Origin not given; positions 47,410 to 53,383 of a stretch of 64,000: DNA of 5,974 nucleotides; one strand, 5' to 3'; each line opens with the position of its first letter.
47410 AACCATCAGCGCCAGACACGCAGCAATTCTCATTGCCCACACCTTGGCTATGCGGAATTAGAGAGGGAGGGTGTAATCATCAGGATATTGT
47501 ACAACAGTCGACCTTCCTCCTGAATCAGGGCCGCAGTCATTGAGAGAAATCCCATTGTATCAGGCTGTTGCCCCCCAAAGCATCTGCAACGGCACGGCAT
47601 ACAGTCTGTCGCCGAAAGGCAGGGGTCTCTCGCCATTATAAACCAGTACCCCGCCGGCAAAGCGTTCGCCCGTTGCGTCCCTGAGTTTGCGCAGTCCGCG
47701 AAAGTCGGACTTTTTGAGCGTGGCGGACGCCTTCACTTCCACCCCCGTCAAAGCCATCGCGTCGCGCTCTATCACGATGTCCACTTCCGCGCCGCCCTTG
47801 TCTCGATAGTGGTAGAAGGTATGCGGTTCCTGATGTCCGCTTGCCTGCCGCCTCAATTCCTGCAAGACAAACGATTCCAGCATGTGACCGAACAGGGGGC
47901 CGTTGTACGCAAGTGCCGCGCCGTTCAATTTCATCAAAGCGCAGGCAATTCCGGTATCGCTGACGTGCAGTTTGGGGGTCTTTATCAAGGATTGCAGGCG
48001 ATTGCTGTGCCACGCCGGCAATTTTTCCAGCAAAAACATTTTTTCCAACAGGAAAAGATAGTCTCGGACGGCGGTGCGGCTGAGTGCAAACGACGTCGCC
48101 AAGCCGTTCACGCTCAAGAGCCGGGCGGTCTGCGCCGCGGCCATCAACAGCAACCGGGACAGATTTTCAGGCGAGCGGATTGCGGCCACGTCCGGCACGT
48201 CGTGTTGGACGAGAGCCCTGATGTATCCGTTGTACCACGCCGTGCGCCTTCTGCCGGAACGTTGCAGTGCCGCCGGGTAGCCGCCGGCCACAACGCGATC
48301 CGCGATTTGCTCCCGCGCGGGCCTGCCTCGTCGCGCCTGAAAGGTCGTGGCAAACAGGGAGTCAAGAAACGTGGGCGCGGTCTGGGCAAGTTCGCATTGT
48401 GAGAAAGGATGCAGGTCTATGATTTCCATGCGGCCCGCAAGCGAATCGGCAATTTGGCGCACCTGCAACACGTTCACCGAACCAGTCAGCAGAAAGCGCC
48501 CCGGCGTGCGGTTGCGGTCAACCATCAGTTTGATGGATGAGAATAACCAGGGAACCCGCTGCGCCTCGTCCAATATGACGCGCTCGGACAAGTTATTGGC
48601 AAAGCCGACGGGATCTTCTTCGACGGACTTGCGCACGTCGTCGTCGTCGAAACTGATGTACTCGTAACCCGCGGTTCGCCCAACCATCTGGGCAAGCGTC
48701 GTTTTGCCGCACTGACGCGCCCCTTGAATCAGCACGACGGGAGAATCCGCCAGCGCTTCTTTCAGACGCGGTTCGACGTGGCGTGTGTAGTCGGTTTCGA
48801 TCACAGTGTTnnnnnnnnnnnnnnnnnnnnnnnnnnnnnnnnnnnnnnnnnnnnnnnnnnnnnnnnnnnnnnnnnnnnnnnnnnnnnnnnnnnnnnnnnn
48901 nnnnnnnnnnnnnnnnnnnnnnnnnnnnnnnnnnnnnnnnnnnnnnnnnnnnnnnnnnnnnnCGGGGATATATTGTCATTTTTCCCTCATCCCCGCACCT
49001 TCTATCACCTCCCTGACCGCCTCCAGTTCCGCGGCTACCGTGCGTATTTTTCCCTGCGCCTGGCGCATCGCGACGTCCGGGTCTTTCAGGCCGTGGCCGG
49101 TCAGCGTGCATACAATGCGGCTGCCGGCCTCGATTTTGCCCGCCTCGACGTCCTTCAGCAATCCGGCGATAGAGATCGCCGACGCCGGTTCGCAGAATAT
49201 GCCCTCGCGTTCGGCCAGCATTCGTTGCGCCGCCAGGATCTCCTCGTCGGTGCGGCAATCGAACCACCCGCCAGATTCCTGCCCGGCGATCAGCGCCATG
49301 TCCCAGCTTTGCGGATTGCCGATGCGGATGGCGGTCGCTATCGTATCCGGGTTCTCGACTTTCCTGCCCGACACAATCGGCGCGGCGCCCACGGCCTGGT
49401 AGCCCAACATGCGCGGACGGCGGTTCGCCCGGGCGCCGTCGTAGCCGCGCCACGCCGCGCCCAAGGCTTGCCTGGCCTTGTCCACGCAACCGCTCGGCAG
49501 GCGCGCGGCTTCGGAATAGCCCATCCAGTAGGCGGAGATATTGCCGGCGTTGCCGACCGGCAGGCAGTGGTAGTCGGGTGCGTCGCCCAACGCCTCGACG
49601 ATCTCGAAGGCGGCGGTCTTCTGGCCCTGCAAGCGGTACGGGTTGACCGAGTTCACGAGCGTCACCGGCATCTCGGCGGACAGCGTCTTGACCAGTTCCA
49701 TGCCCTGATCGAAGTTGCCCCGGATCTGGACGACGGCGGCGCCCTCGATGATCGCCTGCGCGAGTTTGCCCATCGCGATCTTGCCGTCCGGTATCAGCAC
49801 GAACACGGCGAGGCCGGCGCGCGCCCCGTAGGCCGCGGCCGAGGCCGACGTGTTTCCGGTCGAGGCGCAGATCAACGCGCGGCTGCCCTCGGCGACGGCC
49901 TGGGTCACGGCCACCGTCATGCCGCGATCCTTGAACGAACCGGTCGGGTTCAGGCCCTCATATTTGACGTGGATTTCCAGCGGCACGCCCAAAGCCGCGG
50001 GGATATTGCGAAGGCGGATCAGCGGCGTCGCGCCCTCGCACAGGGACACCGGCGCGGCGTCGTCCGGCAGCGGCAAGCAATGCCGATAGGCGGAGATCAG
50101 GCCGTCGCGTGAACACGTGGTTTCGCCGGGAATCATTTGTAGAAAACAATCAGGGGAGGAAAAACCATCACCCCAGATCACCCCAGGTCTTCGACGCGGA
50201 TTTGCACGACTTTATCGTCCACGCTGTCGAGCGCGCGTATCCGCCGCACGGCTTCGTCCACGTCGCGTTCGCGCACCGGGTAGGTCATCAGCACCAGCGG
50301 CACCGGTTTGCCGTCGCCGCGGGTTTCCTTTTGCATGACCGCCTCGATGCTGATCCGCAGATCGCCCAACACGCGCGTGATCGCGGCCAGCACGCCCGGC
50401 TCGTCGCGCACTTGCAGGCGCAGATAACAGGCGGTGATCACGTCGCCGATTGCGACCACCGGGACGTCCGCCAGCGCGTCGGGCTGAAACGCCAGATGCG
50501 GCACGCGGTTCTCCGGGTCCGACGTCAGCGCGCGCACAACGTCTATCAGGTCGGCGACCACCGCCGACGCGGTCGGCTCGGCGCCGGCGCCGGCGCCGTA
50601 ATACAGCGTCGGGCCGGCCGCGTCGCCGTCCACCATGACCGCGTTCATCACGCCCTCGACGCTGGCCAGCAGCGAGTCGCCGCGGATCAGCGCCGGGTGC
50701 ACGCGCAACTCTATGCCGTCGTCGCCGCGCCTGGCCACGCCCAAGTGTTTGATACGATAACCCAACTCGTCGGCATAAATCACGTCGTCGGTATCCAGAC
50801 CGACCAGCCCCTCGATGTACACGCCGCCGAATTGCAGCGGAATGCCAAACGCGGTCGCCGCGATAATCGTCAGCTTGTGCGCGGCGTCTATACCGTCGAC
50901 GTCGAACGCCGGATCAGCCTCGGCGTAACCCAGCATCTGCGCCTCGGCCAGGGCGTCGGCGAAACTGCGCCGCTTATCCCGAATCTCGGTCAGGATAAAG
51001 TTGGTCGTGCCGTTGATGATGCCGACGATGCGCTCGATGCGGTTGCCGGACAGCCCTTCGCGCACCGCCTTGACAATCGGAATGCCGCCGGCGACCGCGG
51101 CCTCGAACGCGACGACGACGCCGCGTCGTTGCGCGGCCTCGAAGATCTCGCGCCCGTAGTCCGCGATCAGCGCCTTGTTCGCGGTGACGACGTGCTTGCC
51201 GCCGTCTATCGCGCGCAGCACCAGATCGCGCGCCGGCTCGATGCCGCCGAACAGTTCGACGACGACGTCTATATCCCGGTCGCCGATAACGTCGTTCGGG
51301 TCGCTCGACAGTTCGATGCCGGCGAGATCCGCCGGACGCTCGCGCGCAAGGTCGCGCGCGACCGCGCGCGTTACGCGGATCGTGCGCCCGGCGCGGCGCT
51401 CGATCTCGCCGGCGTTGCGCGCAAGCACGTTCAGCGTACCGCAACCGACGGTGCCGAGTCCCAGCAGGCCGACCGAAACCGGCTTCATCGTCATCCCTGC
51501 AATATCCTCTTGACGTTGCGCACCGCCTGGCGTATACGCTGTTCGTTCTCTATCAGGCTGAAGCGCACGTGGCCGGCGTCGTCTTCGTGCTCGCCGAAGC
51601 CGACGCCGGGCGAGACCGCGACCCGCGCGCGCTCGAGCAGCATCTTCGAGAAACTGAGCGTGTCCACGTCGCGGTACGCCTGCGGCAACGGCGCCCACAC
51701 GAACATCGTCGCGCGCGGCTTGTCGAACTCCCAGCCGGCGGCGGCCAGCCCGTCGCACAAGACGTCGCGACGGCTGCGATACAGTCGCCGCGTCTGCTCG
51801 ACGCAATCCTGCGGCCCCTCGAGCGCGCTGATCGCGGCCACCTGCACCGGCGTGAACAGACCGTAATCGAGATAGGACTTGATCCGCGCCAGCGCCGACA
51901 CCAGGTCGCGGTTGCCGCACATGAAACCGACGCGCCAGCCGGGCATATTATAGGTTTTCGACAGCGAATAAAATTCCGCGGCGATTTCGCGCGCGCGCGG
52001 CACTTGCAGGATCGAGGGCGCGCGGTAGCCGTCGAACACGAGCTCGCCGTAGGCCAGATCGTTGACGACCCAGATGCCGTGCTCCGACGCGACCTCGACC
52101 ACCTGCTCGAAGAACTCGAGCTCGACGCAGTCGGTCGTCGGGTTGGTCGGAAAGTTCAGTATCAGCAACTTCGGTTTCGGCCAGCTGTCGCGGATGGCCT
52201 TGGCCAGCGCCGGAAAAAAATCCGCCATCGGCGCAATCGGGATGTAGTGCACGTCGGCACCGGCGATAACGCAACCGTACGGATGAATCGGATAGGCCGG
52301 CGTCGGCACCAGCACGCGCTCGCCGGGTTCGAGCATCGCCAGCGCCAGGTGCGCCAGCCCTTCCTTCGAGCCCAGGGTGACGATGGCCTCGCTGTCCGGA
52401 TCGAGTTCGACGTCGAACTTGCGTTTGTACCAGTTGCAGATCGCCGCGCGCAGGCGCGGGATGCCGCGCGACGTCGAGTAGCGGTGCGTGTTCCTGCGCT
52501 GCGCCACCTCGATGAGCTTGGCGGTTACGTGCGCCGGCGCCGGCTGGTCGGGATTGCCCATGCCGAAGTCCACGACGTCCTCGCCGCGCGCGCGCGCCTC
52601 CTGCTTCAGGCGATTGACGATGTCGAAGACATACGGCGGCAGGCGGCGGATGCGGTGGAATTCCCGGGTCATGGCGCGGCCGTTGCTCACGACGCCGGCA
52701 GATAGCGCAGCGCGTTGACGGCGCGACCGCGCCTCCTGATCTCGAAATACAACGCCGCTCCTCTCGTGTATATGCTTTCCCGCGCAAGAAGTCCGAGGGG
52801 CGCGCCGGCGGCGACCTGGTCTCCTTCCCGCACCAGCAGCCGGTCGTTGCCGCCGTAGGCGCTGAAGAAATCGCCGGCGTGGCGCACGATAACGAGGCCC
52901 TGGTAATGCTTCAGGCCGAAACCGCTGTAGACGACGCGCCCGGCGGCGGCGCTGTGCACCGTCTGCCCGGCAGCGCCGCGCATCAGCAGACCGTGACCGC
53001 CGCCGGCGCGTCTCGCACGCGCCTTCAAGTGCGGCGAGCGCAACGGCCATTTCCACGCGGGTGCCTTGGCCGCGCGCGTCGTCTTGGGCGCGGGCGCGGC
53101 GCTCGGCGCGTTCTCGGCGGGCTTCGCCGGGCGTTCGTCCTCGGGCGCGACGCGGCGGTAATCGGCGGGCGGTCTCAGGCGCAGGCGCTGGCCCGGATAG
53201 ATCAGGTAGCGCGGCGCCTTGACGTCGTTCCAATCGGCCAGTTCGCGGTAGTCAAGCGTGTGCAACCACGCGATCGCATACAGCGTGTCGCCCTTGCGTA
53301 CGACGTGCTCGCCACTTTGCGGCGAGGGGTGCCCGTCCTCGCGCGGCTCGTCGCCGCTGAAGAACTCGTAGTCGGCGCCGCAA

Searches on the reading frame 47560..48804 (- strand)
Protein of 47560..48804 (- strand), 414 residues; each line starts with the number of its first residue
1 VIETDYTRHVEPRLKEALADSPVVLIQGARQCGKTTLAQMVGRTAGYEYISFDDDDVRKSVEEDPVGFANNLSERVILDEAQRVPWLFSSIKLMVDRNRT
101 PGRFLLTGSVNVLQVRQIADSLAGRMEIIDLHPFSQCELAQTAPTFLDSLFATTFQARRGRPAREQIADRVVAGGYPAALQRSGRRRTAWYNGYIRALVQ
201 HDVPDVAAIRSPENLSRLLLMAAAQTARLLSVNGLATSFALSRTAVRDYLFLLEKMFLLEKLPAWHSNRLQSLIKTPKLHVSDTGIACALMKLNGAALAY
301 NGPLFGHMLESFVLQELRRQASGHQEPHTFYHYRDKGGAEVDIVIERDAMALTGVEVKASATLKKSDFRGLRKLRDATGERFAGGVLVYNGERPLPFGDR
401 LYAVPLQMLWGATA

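Call 14: search_protein_families(library=pfam, proteins=[window:47560-48804:-], max_evalue=0.01)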
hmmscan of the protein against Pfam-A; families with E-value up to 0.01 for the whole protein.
window:47560-48804:- (414 aa): 2 families
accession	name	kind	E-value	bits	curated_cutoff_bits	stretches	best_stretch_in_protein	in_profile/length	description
PF13635.12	DUF4143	-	2.5e-43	148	28.1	1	201-360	2-160/160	Domain of unknown function (DUF4143)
PF13173.12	AAA_14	-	3.4e-26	92.2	27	1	21-139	2-128/129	AAA domain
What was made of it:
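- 47560..48804 (-): Upstream neighbour: an AAA_14 + DUF4143 ATPase gene. It is context, not part of the protein. call 14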

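Call 19: find_encoding_contigs(protein=window:47560-48804:-, flank=10000, max_places=10)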
Protein window:47560-48804:- (414 aa): no gene with exactly this product is on record in the collection.

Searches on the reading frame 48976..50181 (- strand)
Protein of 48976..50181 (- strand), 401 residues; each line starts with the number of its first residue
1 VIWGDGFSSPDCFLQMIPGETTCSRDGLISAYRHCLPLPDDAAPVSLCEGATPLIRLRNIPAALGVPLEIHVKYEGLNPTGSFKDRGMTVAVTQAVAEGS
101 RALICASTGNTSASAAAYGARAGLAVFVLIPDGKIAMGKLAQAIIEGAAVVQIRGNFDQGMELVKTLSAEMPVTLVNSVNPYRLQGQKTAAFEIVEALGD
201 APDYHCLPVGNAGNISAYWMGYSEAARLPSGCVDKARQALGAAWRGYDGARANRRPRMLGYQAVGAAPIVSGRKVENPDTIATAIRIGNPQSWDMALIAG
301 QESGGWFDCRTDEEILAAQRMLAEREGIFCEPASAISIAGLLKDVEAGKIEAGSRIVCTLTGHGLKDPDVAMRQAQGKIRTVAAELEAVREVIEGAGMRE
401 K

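Call 14: search_protein_families(library=pfam, proteins=[window:48976-50181:-], max_evalue=0.01)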
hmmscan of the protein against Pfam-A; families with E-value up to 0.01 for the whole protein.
window:48976-50181:- (401 aa): 1 family
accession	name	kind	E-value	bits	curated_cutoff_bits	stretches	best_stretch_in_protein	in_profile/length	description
PF00291.31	PALP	-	2.3e-67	227.8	35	1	45-362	1-295/295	Pyridoxal-phosphate dependent enzyme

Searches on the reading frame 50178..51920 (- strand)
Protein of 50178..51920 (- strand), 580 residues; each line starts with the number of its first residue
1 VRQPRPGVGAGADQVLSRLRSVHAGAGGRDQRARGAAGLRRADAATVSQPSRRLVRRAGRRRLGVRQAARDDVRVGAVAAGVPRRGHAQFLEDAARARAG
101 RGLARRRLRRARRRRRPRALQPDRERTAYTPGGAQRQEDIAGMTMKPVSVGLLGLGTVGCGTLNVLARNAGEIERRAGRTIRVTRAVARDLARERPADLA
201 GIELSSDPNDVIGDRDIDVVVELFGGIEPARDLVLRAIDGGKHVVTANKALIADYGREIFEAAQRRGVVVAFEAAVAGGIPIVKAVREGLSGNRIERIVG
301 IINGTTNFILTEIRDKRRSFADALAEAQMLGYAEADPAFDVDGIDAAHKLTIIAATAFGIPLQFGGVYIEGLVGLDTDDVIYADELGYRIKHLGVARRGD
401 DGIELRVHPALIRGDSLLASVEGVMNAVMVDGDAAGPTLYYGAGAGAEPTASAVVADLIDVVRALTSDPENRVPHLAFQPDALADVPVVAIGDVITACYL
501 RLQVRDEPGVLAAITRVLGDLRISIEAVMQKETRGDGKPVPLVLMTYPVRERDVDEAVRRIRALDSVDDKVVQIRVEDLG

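Call 14: search_protein_families(library=pfam, proteins=[window:50178-51920:-], max_evalue=0.01)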
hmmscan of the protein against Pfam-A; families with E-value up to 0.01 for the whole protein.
window:50178-51920:- (580 aa): 5 families
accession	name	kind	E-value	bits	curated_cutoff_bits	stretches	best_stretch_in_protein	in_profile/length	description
PF00742.24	Homoserine_dh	-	2e-61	207.2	22.9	1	281-459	1-173/173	Homoserine dehydrogenase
PF03447.22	NAD_binding_3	-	5.6e-19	69.4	24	1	154-273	1-116/116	Homoserine dehydrogenase, NAD binding domain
PF01842.31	ACT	-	1.5e-11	44.3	27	1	500-564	3-64/66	ACT domain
PF22629.2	ACT_AHAS_ss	-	0.00061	20.3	27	1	500-567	1-65/67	AHAS small subunit-like ACT domain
PF13291.12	ACT_4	-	0.0012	19.9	27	1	500-535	9-44/80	ACT domain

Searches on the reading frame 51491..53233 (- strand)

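Call 47: search_protein_families(library=pfam, proteins=[window:51491-53233:-], max_evalue=0.0001)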
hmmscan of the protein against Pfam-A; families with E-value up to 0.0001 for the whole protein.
window:51491-53233:- (580 aa): 1 family
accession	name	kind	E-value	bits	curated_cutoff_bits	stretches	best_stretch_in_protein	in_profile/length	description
PF00155.27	Aminotran_1_2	-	4.3e-62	210.8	19.7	1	219-572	2-359/361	Aminotransferase class I and II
